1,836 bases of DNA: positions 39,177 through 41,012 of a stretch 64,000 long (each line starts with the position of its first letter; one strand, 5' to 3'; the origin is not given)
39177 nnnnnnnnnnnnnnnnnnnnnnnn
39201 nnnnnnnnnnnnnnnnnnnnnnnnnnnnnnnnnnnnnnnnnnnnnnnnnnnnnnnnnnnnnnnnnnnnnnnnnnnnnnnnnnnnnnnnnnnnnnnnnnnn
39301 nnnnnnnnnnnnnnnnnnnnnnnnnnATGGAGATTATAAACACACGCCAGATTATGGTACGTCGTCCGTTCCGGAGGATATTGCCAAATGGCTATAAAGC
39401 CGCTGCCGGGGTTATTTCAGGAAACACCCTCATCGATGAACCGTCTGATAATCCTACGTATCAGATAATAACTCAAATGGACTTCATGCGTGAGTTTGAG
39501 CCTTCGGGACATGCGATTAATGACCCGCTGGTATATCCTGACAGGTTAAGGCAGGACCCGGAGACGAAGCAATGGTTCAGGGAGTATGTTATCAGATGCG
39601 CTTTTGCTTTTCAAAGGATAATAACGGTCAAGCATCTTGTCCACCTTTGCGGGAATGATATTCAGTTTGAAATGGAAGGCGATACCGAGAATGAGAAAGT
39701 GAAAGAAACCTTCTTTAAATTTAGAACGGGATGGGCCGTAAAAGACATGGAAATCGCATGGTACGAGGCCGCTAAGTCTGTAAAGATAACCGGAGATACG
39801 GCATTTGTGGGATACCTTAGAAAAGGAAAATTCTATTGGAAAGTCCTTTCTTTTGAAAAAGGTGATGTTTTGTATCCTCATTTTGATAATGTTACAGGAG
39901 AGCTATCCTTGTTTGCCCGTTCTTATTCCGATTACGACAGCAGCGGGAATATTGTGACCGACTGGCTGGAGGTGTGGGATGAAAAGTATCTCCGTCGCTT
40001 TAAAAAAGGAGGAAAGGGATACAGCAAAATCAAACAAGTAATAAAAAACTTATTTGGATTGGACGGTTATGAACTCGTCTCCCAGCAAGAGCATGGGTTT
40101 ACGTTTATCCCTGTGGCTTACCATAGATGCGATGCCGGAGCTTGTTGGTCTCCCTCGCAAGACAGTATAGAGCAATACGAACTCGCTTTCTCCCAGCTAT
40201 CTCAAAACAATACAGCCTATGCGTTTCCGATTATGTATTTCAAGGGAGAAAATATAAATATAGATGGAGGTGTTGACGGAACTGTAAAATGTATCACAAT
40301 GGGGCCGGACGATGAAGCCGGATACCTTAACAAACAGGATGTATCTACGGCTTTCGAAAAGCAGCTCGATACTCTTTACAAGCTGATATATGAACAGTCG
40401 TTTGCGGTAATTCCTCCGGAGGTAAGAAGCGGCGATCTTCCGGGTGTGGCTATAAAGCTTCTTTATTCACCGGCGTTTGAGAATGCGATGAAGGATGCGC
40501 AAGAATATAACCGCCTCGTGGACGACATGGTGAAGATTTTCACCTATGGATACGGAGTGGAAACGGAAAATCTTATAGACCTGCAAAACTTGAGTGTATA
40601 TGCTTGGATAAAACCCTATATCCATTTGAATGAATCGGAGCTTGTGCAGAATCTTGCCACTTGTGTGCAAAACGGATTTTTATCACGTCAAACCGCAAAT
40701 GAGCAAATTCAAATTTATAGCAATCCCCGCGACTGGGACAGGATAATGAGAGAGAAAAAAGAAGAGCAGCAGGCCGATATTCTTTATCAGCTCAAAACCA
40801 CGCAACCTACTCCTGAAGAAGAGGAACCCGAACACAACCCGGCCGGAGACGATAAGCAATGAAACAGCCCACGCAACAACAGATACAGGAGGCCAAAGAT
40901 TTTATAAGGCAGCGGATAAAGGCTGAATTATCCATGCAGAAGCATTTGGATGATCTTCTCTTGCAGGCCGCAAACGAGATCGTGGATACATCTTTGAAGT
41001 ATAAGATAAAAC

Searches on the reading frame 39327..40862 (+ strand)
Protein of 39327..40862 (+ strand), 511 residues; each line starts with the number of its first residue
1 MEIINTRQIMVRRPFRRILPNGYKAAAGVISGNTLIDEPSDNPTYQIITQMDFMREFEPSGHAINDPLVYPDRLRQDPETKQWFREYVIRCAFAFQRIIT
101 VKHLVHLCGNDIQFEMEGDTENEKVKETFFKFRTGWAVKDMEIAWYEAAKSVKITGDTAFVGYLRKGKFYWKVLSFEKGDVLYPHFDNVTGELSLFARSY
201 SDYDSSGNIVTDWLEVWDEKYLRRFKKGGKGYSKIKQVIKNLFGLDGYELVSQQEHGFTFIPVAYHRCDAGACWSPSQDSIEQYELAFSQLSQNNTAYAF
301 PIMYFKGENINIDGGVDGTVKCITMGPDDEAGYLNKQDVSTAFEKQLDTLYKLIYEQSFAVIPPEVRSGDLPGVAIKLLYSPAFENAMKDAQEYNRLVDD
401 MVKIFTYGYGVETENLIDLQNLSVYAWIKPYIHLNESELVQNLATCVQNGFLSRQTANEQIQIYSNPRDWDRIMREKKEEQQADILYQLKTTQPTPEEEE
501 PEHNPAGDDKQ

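Call 18: search_protein_families(library=pfam, proteins=[window:39327-40862:+], max_evalue=0.01)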
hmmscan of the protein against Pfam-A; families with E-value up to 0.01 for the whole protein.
window:39327-40862:+ (511 aa): 1 family
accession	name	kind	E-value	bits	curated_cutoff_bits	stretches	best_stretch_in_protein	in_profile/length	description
PF05133.19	SPP1_portal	-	2.6e-25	89.7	25.5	1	92-482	44-415/416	Phage portal protein, SPP1 Gp6-like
